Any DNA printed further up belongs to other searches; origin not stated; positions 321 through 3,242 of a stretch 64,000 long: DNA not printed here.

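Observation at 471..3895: Self-contained lipid re-acylation module: alpha/beta hydrolase ATGA-coupled to an acyl-AMP ligase–ACP–PlsC triple fusion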

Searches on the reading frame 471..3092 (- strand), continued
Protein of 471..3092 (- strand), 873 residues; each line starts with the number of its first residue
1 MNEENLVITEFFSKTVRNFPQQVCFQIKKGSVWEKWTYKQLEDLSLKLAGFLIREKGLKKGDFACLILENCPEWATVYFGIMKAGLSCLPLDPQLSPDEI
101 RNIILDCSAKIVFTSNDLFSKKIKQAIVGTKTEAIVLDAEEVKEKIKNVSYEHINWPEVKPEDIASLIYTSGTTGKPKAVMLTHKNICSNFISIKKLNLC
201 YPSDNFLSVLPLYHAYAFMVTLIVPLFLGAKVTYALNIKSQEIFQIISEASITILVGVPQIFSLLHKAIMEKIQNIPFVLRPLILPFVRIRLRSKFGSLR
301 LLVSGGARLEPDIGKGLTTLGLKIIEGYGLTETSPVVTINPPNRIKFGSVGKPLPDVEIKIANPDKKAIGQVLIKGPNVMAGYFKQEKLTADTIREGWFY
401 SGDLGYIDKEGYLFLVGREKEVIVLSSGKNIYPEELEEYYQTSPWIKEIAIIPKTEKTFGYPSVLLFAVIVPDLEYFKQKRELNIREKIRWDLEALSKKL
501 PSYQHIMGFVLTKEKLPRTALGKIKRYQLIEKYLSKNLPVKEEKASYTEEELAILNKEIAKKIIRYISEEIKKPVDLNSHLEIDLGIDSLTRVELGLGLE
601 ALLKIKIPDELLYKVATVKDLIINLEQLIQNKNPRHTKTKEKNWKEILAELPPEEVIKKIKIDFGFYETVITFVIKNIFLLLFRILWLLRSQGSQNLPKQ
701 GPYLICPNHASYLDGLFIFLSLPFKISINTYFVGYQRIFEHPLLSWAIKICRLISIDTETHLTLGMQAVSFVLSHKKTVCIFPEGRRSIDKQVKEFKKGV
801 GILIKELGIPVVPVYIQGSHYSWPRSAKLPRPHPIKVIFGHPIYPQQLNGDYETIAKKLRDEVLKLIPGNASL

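Call 10: search_solved_structures(query=window:471-3092:-, max_evalue=0.00001)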
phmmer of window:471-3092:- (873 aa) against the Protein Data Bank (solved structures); distinct sequences matched with E-value up to 0.00001: 211 (the best 60 are shown).
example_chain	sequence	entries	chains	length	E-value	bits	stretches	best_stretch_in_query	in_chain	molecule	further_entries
4gxq_A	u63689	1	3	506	1.6e-46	162.1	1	33-533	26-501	Malonyl CoA synthetase, Benzoate-CoA ligase Chimeric protein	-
4fuq_A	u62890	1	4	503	9e-46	159.6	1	33-533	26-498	Malonyl CoA synthetase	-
4gxr_A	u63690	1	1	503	1e-45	159.4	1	33-471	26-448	Malonyl CoA synthetase, Benzoate-CoA ligase Chimeric protein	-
8wev_A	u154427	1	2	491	2.1e-45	158.4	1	37-472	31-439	Feruloyl-CoA Synthetase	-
8weu_A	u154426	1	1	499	2.2e-45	158.3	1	37-472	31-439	Fatty-acyl-CoA synthase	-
4fut_A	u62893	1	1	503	2.6e-45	158.1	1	33-471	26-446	Malonyl CoA synthetase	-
5bsm_A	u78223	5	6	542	1.7e-43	152.1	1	14-463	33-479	4-coumarate--CoA ligase 2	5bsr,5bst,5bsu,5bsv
5u95_A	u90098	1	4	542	1.7e-43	152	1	14-463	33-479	4-coumarate--CoA ligase 2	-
5bsw_A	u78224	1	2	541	3.1e-43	151.2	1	14-463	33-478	4-coumarate--CoA ligase 2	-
5ie0_A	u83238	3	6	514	1.8e-41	145.4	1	35-536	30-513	Oxalate--CoA ligase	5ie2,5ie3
5x8f_A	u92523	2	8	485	6.3e-41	143.6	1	38-461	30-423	2-succinylbenzoate--CoA ligase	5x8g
5buq_A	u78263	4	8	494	7e-41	143.4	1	38-461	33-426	2-succinylbenzoate--CoA ligase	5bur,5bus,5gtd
3tsy_A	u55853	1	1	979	1.2e-40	142.7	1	8-529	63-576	Fusion Protein 4-coumarate--CoA ligase 1, Resveratrol synthase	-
3a9u_A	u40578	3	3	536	3.3e-40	141.2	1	5-532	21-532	4-coumarate--CoA ligase | 4-coumarate:CoA ligase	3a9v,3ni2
3g7s_A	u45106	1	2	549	4.6e-40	140.7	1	36-532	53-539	Long-chain-fatty-acid--CoA ligase (FadD-1)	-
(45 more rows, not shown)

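Call 17: find_related_loci(query=window:471-3092:-, collection=genome_contigs, flank=8000)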
Query window:471-3092:- (873 aa) in genome_contigs; peptide patterns used: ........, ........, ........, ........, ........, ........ (x = any residue, [..] = any of these).
69 stretches matched a pattern; 2 encode a relative of the query (tblastn E <= 1e-3); 2 distinct loci.
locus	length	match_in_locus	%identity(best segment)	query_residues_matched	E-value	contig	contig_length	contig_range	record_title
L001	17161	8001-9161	26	77-452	1e-30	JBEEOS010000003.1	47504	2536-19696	MAG: Pseudomonadota bacterium isolate deadrun_2019_sw_WHONDRS-S19S_0006_F_bin.21 scaffold_54, whole genome shotgun seque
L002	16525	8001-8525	24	686-861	2e-9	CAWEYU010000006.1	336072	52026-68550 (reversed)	MAG: uncultured Bacteroidales bacterium isolate MFD05942.bin.1.356 genome assembly, contig: contig_21808, whole genome s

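Call 19: find_related_loci(query=A1, collection=metagenome_contigs, flank=7000)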
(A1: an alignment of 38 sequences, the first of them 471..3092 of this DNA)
Query A1 (873 aa) in metagenome_contigs; peptide patterns used: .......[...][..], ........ (x = any residue, [..] = any of these).
600 stretches matched a pattern (row limit reached: there are more); 597 encode a relative of the query (tblastn E <= 1e-3); the best 80 are kept; 80 distinct loci.
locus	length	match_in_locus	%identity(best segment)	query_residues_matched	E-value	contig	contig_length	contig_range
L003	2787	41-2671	40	8-866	0e+0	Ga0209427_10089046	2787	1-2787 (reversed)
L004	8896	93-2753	38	1-866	0e+0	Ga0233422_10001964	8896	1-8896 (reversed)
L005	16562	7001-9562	39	15-843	0e+0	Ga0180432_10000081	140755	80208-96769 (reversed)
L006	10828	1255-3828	37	14-867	0e+0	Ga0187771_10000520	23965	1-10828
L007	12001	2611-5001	36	37-867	1e-144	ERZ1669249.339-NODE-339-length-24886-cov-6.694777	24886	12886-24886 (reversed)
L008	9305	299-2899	29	7-843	7e-127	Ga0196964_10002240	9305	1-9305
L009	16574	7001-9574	29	10-853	4e-123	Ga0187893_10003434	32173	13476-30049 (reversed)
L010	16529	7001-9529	30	10-840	7e-121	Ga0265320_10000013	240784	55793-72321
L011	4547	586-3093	29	10-837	5e-109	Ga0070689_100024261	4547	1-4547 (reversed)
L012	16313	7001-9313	31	67-860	4e-99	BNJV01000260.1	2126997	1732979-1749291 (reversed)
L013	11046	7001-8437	37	8-480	5e-88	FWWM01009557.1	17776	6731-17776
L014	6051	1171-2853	35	4-535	1e-86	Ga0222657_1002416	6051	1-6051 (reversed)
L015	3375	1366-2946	33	33-529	3e-87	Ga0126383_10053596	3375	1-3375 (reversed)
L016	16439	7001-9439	26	8-868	3e-84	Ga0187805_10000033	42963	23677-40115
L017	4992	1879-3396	32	52-526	7e-80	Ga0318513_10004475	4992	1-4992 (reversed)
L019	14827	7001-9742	46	3-873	0e+0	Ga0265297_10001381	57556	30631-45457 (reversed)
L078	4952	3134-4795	30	56-533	2e-61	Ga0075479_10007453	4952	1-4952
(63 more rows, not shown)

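Call 21: find_encoding_contigs(protein=P0004, flank=6000, max_places=1)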
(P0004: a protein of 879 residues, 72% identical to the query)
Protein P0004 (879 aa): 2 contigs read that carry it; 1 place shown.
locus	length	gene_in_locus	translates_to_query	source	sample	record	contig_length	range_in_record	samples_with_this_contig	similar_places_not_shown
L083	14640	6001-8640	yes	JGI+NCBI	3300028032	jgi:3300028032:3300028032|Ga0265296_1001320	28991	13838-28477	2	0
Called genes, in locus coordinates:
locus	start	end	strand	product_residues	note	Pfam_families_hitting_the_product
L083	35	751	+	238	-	PF14512:TM1586_NiRdase (faint), PF00881:Nitroreductase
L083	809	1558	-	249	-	PF01609:DDE_Tnp_1, PF13546:DDE_5 (faint)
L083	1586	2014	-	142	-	PF13546:DDE_5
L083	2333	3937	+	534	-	PF01135:PCMT, PF00398:RrnaAD (weak), PF13649:Methyltransf_25 (faint), PF13847:Methyltransf_31 (weak), PF04389:Peptidase_M28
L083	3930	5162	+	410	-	PF07690:MFS_1, PF12832:MFS_1_like, PF11700:ATG22, PF07690:MFS_1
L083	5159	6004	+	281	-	PF02230:Abhydrolase_2 (faint), PF12146:Hydrolase_4, PF20434:BD-FAE (faint), PF00561:Abhydrolase_1, PF12697:Abhydrolase_6 (faint), PF00326:Peptidase_S9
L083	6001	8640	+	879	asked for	PF00501:AMP-binding, PF00550:PP-binding (weak), PF01553:Acyltransferase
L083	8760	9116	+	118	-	-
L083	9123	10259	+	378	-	-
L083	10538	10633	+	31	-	-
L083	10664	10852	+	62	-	PF12728:HTH_17 (weak)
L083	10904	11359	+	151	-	-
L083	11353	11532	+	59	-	PF12728:HTH_17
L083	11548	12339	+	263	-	PF20217:DUF6577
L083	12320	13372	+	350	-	PF08843:AbiEii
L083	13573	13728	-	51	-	-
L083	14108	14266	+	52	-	PF00376:MerR (weak), PF12728:HTH_17 (weak), PF13411:MerR_1 (weak)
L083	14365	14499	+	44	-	-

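Call 22: find_encoding_contigs(protein=P0006, flank=6000, max_places=1)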
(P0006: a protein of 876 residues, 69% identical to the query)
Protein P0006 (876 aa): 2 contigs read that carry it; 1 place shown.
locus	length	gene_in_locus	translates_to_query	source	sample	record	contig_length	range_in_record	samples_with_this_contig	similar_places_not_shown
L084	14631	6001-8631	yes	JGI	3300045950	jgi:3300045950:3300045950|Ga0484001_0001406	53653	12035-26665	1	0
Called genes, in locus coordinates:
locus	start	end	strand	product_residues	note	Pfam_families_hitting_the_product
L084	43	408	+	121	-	PF10057:MpsC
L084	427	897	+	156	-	PF03449:GreA_GreB_N, PF01272:GreA_GreB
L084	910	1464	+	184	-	PF13505:OMP_b-brl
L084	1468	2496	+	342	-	PF01300:Sua5_yciO_yrdC, PF03481:Sua5_C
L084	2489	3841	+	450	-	PF00289:Biotin_carb_N, PF02655:ATP-grasp_3 (weak), PF01071:GARS_A (weak), PF02222:ATP-grasp, PF02786:CPSase_L_D2, PF07478:Dala_Dala_lig_C, PF08443:RimK, PF02785:Biotin_carb_C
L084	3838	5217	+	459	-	PF00206:Lyase_1, PF08328:ASL_C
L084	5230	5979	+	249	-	PF14512:TM1586_NiRdase (faint), PF00881:Nitroreductase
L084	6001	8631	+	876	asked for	PF00501:AMP-binding, PF00550:PP-binding, PF01553:Acyltransferase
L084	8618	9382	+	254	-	PF11306:DUF3108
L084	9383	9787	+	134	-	PF10861:DUF2784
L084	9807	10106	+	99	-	-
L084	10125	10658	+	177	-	PF00132:Hexapep, PF25087:GMPPB_C (faint), PF25084:LbH_EIF2B (faint), PF14602:Hexapep_2 (faint), PF00132:Hexapep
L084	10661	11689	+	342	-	PF01699:Na_Ca_ex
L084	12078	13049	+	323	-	PF16254:DUF4910 (faint), PF04389:Peptidase_M28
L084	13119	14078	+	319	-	PF00224:PK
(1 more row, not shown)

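Call 23: find_encoding_contigs(protein=P0012, flank=6000, max_places=1)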
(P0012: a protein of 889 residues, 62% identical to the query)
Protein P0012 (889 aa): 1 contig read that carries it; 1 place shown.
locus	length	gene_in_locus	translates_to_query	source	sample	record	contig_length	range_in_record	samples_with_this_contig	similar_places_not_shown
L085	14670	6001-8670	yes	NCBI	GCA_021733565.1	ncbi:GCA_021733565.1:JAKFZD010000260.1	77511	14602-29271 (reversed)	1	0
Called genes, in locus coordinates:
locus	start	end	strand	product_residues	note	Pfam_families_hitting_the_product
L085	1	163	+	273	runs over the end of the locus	PF01370:Epimerase (weak), PF04321:RmlD_sub_bind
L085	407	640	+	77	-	PF04023:FeoA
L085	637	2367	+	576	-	PF01926:MMR_HSR1, PF02421:FeoB_N, PF07670:Gate, PF07664:FeoB_C, PF07670:Gate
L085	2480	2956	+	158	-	PF03358:FMN_red, PF12641:Flavodoxin_3 (weak), PF12724:Flavodoxin_5, PF00258:Flavodoxin_1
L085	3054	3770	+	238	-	PF00149:Metallophos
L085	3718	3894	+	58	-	-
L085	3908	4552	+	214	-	PF01135:PCMT, PF00398:RrnaAD (weak), PF13847:Methyltransf_31 (weak), PF13649:Methyltransf_25 (weak)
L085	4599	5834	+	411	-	PF07690:MFS_1, PF12832:MFS_1_like, PF11700:ATG22, PF07690:MFS_1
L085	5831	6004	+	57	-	-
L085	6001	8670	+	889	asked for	PF00501:AMP-binding, PF00550:PP-binding, PF01553:Acyltransferase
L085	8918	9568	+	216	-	PF04367:DUF502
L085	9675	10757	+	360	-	PF00224:PK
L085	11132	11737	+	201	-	PF13338:AbiEi_4 (weak)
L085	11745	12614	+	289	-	PF08843:AbiEii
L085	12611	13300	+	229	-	PF00149:Metallophos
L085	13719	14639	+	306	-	-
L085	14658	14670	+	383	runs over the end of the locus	-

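Call 24: find_encoding_contigs(protein=P0037, flank=6000, max_places=1)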
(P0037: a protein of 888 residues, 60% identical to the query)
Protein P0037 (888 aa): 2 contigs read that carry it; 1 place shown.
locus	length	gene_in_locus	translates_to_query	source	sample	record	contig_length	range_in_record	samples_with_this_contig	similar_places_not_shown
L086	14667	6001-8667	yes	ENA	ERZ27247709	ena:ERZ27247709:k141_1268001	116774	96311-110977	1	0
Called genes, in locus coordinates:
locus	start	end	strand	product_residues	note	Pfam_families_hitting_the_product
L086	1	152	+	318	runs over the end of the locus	PF08279:HTH_11, PF13412:HTH_24 (faint), PF03099:BPL_LplA_LipB, PF16917:BPL_LplA_LipB_2 (weak), PF02237:BPL_C (weak)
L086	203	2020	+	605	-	PF07715:Plug, PF00593:TonB_dep_Rec_b-barrel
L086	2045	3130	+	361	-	PF03054:tRNA_Me_trans, PF06508:QueC (faint), PF20259:tRNA_Me_trans_M, PF20258:tRNA_Me_trans_C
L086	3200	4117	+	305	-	PF02445:NadA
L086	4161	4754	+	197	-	PF00849:PseudoU_synth_2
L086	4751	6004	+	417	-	PF07690:MFS_1, PF12832:MFS_1_like, PF11700:ATG22, PF00083:Sugar_tr (weak), PF07690:MFS_1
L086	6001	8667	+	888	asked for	PF00501:AMP-binding, PF00550:PP-binding, PF01553:Acyltransferase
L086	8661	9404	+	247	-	PF02673:BacA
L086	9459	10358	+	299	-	PF00294:PfkB, PF08543:Phos_pyr_kin (weak)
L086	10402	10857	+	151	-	PF09424:YqeY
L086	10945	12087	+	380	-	PF13534:Fer4_17 (faint), PF17179:Fer4_22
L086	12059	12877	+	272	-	PF00970:FAD_binding_6 (weak), PF00175:NAD_binding_1, PF10418:DHODB_Fe-S_bind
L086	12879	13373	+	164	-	PF00037:Fer4 (faint), PF12837:Fer4_6 (faint), PF12838:Fer4_7 (faint), PF13237:Fer4_10 (faint), PF13187:Fer4_9 (faint), PF13484:Fer4_16 (faint), PF13247:Fer4_11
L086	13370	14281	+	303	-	PF00146:NADHdh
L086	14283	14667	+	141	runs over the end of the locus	PF01058:Oxidored_q6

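Call 26: search_protein_families(library=ncbifam, proteins=[L083:3930-5162:+, L086:4751-6004:+, L005:5753-6961:+], max_evalue=0.01)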
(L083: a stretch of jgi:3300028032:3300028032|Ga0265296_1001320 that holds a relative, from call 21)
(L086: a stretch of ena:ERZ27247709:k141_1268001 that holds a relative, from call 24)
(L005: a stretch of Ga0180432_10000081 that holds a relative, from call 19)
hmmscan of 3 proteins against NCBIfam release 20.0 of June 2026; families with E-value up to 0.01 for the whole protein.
L083:3930-5162:+ (410 aa): 14 families
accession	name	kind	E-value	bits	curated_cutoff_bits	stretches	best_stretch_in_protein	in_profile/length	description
NF049980.1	SfMCT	equivalog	2.2e-14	52.9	320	2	50-367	40-359/378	L-lactate MFS transporter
TIGR00890.1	2A0111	subfamily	4.8e-10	38.9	374.85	1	132-394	121-373/377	oxalate/formate antiport family MFS transporter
TIGR00881.1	2A0104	subfamily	3.4e-08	32.9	407.75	2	252-364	25-137/379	phosphoglycerate transporter protein PgtP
TIGR00880.1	2_A_01_02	superfamily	1e-07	32.2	131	2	60-187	11-137/141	multidrug resistance protein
TIGR00895.1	2A0115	subfamily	1.1e-07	31.2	418.55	1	243-359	38-153/398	aromatic acid/H+ symport family MFS transporter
TIGR00883.1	2A0106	subfamily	3e-07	29.8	443.45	2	49-128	263-341/400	metabolite/H+ symporter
TIGR00898.1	2A0119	subfamily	6.4e-07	28.5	550.75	1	271-342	140-211/506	cation transport protein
TIGR00893.1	2A0114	subfamily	1.3e-05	24.3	395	1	160-369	141-370/399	D-galactonate transporter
TIGR01299.1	synapt_SV2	subfamily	0.00019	19.4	637.3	1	260-368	597-706/742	synaptic vesicle protein SV2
TIGR00891.1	2A0112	subfamily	0.00026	20.2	552.9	1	248-398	38-183/405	sialate:H+ symport family MFS transporter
NF008586.0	PRK11551.1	equivalog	0.0019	17.3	410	1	34-370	41-368/406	3-(3-hydroxy-phenyl)propionate transporter MhpT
TIGR00711.1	efflux_EmrB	subfamily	0.0037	16.1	230.2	0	243-363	277-401/485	DHA2 family efflux MFS transporter permease subunit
NF053813.1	MFS_TcaB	equivalog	0.0041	15.9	475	1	53-118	47-112/396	putative multidrug effflux MFS transporter TcaB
TIGR00792.1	gph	subfamily_domain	0.0064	15.2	231.35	0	24-125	238-335/437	glycoside-pentoside-hexuronide (GPH):cation symporter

L086:4751-6004:+ (417 aa): 10 families
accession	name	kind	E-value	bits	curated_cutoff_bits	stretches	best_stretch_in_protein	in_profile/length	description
NF049980.1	SfMCT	equivalog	2.7e-14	52.6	320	1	51-375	39-360/378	L-lactate MFS transporter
TIGR00881.1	2A0104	subfamily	2e-09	37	407.75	1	271-414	38-176/379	phosphoglycerate transporter protein PgtP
TIGR00895.1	2A0115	subfamily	2.2e-09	36.7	418.55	2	57-191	60-193/398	aromatic acid/H+ symport family MFS transporter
TIGR00890.1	2A0111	subfamily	3.9e-09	35.9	374.85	1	135-384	122-359/377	oxalate/formate antiport family MFS transporter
TIGR00880.1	2_A_01_02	superfamily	2e-08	34.4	131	2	275-411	9-139/141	multidrug resistance protein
TIGR00893.1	2A0114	subfamily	1.3e-07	30.9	395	1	51-405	31-395/399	D-galactonate transporter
NF053813.1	MFS_TcaB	equivalog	1.4e-07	30.6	475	1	278-402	55-178/396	putative multidrug effflux MFS transporter TcaB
TIGR00891.1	2A0112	subfamily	2.4e-06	26.9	552.9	1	256-414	39-193/405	sialate:H+ symport family MFS transporter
TIGR00886.1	2A0108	subfamily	0.00061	19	311.7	1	255-407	28-186/368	NarK family nitrate/nitrite MFS transporter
TIGR00710.1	efflux_Bcr_CflA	subfamily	0.0022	17.5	200.9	0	59-270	50-256/385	Bcr/CflA family efflux MFS transporter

L005:5753-6961:+ (403 aa): 6 families
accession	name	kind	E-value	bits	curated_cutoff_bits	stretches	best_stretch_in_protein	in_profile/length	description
TIGR00881.1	2A0104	subfamily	6e-07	28.8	407.75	1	54-193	44-183/379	phosphoglycerate transporter protein PgtP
NF007372.0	PRK09874.1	equivalog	3.7e-05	23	571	1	20-298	34-306/408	multidrug efflux MFS transporter MdtG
TIGR00895.1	2A0115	subfamily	9.6e-05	21.5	418.55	1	257-361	292-396/398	aromatic acid/H+ symport family MFS transporter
TIGR00891.1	2A0112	subfamily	0.00019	20.6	552.9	1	248-396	45-189/405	sialate:H+ symport family MFS transporter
NF007710.0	PRK10406.1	subfamily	0.00041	19.5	550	1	43-143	282-381/432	MFS family transporter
NF049980.1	SfMCT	equivalog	0.0012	17.6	320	1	235-361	23-149/378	L-lactate MFS transporter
